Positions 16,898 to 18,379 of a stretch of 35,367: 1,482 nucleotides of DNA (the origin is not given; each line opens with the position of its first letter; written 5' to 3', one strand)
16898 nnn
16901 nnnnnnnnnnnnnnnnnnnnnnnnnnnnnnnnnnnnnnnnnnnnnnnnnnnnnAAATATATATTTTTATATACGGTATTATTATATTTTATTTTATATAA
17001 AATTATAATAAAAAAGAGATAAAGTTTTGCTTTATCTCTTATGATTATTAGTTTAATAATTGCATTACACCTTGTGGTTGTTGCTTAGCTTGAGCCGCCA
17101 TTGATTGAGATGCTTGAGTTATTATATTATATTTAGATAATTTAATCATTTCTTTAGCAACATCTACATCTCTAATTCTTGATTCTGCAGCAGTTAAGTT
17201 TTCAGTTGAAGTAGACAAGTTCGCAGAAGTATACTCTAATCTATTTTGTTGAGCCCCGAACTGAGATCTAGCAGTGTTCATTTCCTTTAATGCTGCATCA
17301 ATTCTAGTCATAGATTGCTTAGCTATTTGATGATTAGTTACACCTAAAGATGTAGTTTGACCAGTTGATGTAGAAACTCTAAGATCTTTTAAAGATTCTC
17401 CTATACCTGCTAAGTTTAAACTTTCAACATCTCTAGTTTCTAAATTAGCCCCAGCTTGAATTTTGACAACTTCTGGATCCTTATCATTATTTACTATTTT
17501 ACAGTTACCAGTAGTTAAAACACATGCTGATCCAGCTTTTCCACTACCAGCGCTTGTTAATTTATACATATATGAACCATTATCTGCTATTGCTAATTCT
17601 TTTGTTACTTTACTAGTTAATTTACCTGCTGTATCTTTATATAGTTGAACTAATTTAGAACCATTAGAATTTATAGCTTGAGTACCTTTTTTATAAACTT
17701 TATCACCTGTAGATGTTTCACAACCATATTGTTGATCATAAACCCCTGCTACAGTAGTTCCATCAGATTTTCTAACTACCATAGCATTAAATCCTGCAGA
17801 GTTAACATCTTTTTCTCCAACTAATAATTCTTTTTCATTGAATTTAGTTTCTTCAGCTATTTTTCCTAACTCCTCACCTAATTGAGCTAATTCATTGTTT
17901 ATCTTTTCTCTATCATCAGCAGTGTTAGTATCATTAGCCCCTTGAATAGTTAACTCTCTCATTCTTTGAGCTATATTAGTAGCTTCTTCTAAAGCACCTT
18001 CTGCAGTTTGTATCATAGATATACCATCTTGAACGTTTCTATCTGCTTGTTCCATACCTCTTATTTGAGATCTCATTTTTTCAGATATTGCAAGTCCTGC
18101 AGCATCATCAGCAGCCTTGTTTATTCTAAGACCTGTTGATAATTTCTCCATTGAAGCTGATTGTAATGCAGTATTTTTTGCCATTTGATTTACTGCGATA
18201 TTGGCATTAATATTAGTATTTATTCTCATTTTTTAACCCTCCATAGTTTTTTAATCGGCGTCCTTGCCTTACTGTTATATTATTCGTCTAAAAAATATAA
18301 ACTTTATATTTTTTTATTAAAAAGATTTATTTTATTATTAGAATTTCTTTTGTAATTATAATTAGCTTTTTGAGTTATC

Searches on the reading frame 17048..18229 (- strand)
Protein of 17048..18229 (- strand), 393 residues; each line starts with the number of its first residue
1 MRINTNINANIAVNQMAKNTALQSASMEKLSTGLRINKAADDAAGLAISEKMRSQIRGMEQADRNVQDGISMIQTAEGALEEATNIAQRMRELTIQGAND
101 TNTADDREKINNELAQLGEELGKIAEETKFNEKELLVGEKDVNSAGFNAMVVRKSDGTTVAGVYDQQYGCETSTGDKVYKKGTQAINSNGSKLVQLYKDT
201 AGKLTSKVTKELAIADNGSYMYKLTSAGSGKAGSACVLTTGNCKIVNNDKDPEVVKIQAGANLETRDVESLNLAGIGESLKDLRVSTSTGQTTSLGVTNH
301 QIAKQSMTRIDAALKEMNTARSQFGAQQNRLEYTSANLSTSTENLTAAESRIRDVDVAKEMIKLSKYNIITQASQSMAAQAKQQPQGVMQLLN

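Call 9: search_protein_families(library=ncbifam, proteins=[window:17048-18229:-], max_evalue=0.001)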
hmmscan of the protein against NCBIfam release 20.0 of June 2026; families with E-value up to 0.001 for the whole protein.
window:17048-18229:- (393 aa): 27 families (the best 25 are shown)
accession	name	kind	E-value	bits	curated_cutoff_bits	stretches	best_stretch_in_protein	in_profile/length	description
NF009446.0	PRK12804.1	subfamily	7.2e-75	252.2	352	2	1-145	1-146/301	flagellin Hag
NF009448.0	PRK12806.1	equivalog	3.4e-67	227.3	531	2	3-183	5-185/475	flagellin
NF006466.0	PRK08869.1-1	subfamily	1.3e-65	222.5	426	1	2-392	4-376/377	flagellin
NF006468.0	PRK08869.1-3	subfamily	5.4e-62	210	436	2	2-139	4-141/378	polar flagellin E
NF009444.0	PRK12802.1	equivalog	9e-62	209.2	332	2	2-138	4-140/282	flagellin domain-containing protein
NF006467.0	PRK08869.1-2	subfamily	1.3e-61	208.9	443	1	3-392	5-399/400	flagellin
NF005294.0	PRK06819.1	subfamily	1.6e-59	202.3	387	1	3-393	5-376/376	FliC/FljB family flagellin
NF006469.0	PRK08869.1-4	equivalog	8.7e-59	199.8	627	2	2-140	4-142/377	flagellin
NF038071.1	lat_flg_LafA_2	exception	1.7e-58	198.2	365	2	2-145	4-147/284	lateral flagellin LafA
NF009449.0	PRK12807.1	subfamily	5.2e-56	190.3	347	2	1-142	1-142/287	flagellin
NF009450.0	PRK12808.1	equivalog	3e-53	182.1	476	2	1-144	1-144/476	flagellin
NF005953.0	PRK08026.1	subfamily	3.3e-53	182.1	619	2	3-136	5-138/548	FliC/FljB family flagellin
NF010115.0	PRK13588.1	subfamily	8.1e-46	157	503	2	2-200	4-203/514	flagellin B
NF006470.0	PRK08869.1-5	equivalog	6e-45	154.1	423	1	3-392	4-387/388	flagellin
NF006264.0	PRK08411.1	subfamily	1.3e-41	143.1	729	2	2-139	4-141/572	flagellin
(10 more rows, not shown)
